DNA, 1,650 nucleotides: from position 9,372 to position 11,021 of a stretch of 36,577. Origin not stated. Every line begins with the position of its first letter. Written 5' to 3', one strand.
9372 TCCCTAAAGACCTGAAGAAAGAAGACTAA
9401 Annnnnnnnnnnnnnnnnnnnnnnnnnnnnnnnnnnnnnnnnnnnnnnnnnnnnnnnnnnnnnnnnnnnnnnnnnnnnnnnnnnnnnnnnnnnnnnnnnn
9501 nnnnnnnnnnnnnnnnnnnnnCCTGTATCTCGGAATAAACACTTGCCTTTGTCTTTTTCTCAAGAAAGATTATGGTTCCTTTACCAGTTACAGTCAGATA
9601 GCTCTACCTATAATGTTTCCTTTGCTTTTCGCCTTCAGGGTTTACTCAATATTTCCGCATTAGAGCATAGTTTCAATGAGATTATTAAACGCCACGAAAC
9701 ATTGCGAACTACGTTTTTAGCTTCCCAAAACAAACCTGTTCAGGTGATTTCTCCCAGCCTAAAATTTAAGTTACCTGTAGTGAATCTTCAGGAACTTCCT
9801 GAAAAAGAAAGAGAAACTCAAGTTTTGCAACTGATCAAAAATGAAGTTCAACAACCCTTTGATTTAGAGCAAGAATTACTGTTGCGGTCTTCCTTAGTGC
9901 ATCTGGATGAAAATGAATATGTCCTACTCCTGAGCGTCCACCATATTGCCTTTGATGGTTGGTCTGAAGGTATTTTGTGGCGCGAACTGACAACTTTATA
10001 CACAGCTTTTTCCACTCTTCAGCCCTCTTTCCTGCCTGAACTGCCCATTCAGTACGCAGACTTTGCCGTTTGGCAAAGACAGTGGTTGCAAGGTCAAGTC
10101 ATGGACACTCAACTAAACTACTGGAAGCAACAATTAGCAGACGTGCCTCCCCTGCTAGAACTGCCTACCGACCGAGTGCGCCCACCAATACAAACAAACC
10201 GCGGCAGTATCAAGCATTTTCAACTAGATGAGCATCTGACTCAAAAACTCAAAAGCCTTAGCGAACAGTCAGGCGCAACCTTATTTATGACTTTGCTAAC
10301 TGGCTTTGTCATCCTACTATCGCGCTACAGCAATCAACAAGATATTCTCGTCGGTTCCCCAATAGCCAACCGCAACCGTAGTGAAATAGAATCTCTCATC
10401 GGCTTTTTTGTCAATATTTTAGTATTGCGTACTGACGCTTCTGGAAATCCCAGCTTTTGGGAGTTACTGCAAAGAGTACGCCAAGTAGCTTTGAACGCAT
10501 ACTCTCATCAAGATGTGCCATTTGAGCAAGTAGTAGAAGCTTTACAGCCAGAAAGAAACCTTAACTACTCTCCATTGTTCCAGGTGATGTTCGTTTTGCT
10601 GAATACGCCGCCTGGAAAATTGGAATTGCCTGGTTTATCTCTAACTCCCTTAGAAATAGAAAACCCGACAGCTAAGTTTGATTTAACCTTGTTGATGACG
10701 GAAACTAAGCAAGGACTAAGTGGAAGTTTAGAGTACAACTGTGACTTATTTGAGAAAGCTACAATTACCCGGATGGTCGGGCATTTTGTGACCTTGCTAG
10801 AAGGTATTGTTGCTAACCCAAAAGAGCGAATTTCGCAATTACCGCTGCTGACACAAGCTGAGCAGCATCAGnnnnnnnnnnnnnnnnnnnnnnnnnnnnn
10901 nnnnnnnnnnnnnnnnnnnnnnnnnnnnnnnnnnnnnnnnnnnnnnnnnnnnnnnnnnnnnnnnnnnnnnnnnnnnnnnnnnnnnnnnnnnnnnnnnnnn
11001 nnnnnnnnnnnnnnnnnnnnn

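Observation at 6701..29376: Complete, apparently orphan hybrid NRPS-PKS assembly line (aryl starter, four amino-acid modules, one non-reducing malonyl extension)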

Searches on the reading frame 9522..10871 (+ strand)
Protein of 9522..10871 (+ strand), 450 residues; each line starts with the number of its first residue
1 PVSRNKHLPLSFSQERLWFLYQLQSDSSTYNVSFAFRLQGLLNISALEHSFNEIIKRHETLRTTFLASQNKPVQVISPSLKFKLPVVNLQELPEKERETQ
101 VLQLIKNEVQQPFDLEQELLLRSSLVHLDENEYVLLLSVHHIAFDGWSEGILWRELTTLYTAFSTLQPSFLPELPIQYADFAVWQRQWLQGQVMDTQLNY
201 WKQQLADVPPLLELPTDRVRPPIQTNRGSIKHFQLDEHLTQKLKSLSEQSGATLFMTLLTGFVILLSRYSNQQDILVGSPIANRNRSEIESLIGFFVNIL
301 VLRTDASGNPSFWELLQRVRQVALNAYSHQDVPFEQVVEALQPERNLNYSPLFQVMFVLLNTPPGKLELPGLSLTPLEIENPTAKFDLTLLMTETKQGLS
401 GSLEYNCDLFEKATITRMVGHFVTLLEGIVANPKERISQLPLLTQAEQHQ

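Call 37: search_solved_structures(query=window:9522-10871:+, max_evalue=1e-10)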
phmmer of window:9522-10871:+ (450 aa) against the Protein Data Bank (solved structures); distinct sequences matched with E-value up to 1e-10: 51.
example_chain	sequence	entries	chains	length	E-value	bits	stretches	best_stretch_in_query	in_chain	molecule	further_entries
6p1j_A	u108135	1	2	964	7.6e-113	380.9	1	7-450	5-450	Txo2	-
6oyf_A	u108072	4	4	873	1.5e-111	376.6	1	8-450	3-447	Txo1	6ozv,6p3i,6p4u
5u89_A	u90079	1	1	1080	4.4e-98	332.2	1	6-447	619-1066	Amino acid adenylation domain protein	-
2jgp_A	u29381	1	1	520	5.7e-89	302.2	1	1-442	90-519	TYROCIDINE SYNTHETASE 3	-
8z0q_C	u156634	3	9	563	6e-86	292.3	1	6-440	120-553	Special condensation domain in NRPS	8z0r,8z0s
7kvw_A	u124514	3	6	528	2e-71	244.4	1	10-439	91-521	PCP-C didomain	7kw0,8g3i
8fx6_A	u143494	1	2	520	4.1e-71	243.4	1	10-434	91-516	PCP-C didomain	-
7kw2_A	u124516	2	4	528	1.8e-70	241.3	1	10-439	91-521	PCP-C didomain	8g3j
8fx7_A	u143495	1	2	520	3.7e-70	240.2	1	10-434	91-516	PCP-C didomain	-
8xjz_C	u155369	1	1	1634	1.1e-66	228.8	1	6-445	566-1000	Peptide synthetase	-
8qnf_A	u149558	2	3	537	9.6e-60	205.9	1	8-445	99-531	Condensation domain TomBC from the Tomaymycin non-ribosomal peptide synthetase | Tomaymycin non-ribosomal peptide synthetase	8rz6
4tx2_B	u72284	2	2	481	1.7e-57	198.5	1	2-445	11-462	Non-ribosomal peptide synthetase | Peptide synthetase, module 7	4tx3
9be3_A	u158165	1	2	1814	1.4e-52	182.4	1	11-448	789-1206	Linear gramicidin synthase subunit A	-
9be4_A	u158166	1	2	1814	1.4e-52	182.4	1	11-448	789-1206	Linear gramicidin synthase subunit A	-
9meh_A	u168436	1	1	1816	1.4e-52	182.4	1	11-448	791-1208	Linear gramicidin synthase subunit A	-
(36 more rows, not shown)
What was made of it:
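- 9402..12761 (+): NRPS module 1: C-A(Thr)-T with an acidic C-terminal docking tail (......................). The C domain ranks with LCL-type structures: TycC 302 bits against SrfA-C 134 and starter C domains about 54 (call 37).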
